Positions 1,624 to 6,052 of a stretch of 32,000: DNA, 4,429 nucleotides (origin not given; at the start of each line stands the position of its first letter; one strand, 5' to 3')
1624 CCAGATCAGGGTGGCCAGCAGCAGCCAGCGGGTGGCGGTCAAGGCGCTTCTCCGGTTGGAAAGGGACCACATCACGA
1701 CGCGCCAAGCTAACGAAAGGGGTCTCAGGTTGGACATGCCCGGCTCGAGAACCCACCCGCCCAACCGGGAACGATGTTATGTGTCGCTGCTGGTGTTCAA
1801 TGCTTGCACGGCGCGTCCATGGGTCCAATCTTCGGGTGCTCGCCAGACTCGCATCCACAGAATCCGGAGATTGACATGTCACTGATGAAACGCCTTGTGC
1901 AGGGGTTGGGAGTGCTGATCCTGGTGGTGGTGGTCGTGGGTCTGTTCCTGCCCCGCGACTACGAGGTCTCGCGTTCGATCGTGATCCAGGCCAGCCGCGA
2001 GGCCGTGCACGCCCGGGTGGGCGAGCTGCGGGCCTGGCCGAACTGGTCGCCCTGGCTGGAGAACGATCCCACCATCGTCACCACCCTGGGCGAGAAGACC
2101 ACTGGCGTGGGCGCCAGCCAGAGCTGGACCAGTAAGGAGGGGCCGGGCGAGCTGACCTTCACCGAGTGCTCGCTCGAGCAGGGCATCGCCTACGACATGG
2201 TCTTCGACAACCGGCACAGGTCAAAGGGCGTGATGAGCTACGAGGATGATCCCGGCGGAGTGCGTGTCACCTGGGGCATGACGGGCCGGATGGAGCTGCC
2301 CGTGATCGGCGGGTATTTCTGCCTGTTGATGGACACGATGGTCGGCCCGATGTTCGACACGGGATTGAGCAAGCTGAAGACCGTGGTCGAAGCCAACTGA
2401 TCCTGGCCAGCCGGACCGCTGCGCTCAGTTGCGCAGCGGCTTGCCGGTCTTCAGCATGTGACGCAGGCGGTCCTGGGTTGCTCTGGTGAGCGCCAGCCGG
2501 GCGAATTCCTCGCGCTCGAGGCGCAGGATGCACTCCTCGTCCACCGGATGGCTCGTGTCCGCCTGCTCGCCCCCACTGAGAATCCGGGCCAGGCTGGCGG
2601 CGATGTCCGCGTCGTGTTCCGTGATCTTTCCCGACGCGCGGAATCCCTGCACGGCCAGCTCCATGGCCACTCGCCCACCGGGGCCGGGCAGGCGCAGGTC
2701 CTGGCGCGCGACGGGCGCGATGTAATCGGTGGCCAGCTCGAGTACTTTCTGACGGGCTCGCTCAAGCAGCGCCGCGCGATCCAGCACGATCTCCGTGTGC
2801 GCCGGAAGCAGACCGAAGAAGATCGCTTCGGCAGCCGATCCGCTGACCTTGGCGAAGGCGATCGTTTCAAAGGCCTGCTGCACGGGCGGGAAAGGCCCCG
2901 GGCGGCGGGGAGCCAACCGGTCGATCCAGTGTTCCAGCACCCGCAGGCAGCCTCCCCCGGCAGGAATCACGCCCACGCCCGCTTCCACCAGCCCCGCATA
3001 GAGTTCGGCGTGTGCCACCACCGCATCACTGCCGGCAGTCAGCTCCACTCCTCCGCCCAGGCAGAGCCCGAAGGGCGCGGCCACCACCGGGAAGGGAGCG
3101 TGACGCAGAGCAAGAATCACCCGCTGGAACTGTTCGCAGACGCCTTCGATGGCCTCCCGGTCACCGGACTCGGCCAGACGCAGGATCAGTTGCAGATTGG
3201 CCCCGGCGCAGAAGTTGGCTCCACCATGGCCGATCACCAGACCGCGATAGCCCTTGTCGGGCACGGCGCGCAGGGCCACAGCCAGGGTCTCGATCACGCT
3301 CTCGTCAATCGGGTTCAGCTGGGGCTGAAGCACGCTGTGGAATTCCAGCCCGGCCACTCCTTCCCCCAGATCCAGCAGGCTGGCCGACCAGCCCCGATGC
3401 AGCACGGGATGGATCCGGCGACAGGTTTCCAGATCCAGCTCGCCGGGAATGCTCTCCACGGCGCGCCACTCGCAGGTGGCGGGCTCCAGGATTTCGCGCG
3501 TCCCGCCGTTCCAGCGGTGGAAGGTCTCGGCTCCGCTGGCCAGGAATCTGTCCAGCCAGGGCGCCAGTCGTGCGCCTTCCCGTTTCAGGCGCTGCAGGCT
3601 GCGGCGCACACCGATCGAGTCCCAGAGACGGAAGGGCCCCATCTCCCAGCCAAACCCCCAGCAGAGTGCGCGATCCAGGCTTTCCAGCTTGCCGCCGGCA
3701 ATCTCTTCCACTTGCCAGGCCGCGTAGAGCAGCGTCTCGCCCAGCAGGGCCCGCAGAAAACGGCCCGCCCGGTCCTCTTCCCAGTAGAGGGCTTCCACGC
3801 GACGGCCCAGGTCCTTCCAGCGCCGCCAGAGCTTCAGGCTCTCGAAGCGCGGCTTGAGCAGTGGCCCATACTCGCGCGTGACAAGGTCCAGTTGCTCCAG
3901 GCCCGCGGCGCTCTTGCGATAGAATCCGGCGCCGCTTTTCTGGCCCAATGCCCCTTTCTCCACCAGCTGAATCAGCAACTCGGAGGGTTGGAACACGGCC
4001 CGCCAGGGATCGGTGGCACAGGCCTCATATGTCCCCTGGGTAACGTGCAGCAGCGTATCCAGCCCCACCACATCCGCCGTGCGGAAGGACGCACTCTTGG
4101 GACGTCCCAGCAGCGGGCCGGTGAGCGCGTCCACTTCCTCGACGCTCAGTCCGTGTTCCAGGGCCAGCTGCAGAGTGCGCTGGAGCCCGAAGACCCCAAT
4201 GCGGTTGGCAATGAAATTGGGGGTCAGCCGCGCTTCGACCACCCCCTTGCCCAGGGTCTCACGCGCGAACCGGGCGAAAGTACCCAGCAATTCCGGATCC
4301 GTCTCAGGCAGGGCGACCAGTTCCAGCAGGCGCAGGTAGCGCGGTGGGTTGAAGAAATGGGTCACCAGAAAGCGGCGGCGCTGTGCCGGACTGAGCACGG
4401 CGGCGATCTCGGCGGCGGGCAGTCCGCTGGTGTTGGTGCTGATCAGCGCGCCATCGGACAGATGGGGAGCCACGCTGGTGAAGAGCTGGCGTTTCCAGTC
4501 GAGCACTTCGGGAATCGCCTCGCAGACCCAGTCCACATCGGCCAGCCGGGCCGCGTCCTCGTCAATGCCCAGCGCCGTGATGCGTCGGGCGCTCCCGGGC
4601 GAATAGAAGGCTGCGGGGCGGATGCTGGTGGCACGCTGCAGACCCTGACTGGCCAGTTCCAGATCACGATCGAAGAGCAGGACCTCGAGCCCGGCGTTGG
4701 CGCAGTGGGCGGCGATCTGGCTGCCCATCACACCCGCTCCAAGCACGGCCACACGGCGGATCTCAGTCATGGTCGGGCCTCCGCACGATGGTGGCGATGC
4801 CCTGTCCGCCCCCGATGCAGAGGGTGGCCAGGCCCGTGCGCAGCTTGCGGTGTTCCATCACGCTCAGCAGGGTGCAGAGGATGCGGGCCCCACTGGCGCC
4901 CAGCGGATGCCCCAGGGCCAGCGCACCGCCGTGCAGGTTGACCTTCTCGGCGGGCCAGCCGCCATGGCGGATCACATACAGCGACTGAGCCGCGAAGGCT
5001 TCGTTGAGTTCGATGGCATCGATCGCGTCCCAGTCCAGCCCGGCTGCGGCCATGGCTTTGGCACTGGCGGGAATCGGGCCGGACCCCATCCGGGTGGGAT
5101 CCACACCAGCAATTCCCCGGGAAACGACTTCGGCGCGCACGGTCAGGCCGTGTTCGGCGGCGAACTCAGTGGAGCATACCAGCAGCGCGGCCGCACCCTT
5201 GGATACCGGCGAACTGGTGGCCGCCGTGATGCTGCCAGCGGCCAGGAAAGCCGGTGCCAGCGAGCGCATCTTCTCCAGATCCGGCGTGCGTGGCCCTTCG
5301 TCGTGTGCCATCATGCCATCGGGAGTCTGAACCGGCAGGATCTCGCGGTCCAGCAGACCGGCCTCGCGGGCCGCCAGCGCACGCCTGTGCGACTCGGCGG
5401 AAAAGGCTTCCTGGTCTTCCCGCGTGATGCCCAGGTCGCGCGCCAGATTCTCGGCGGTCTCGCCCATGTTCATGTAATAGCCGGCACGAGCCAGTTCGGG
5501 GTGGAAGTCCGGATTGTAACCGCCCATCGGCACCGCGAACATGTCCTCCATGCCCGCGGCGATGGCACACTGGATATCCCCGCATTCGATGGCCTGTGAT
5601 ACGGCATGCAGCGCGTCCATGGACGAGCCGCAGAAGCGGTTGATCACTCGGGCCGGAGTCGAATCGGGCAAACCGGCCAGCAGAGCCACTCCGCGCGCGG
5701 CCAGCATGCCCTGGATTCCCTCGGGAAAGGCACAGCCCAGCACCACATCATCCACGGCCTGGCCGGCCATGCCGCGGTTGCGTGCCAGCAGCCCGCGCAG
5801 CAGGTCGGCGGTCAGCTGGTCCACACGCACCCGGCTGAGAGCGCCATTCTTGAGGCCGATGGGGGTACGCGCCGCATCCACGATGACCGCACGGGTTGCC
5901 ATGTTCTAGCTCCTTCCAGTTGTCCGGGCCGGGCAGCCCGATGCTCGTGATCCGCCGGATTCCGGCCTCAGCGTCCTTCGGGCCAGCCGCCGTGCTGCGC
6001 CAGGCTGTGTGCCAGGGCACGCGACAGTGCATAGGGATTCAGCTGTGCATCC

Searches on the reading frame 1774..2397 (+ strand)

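Call 71: search_protein_families(library=pfam, proteins=[window:1774-2397:+], max_evalue=0.001)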
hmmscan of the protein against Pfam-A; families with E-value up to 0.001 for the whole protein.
window:1774-2397:+ (208 aa): 1 family
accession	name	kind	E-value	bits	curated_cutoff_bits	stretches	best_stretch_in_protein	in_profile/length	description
PF10604.15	Polyketide_cyc2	-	1.1e-12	48.9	27.4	1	64-206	3-142/142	Polyketide cyclase / dehydrase and lipid transport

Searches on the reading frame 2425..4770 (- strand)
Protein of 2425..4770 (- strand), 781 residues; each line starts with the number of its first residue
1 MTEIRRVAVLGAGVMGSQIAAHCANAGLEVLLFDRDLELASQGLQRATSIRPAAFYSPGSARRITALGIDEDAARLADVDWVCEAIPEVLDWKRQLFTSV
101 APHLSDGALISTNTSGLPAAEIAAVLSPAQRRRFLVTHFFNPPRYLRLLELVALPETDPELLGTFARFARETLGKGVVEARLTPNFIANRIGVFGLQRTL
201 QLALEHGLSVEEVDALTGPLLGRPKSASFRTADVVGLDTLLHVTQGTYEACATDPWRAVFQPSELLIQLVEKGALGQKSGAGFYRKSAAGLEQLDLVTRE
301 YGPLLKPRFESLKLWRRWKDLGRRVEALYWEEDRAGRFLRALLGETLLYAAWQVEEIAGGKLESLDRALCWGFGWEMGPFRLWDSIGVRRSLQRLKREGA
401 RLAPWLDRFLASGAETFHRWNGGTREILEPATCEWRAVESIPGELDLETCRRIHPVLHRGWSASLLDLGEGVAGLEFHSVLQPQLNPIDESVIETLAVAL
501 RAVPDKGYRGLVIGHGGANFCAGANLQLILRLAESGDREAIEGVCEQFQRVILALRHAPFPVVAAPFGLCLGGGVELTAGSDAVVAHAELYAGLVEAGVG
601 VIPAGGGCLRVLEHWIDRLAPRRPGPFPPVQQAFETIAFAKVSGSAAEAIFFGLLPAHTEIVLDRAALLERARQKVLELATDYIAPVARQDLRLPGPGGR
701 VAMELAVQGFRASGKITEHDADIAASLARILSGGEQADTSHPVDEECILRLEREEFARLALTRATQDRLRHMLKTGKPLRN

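Call 71: search_protein_families(library=pfam, proteins=[window:2425-4770:-], max_evalue=0.001)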
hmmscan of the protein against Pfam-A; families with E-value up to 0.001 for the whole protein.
window:2425-4770:- (781 aa): 6 families
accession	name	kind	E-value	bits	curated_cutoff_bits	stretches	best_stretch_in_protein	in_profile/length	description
PF02737.24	3HCDH_N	-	5.8e-41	140.8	22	1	7-180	2-177/180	3-hydroxyacyl-CoA dehydrogenase, NAD binding domain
PF00725.27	3HCDH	-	2.3e-20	73.4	22.1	1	186-285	2-96/97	3-hydroxyacyl-CoA dehydrogenase, C-terminal domain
PF00378.25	ECH_1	-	2.9e-12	46.9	27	1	482-611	13-140/251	Enoyl-CoA hydratase/isomerase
PF16113.10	ECH_2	-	6e-11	42.9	27.2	1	484-608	11-136/335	Enoyl-CoA hydratase/isomerase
PF01266.30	DAO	-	1.8e-07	31.4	27.9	1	6-92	1-74/353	FAD dependent oxidoreductase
PF03446.21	NAD_binding_2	-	6.7e-06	26.6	21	1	6-64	1-43/161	NAD binding domain of 6-phosphogluconate dehydrogenase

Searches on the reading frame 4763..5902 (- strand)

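Call 71: search_protein_families(library=pfam, proteins=[window:4763-5902:-], max_evalue=0.001)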
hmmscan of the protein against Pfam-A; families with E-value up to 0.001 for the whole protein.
window:4763-5902:- (379 aa): 2 families
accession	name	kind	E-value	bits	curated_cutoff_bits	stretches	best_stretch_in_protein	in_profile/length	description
PF00108.29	Thiolase_N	-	1e-58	199.2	26.4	1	6-245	2-259/260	Thiolase, N-terminal domain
PF02803.24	Thiolase_C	-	6.1e-44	149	27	1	254-374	2-122/123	Thiolase, C-terminal domain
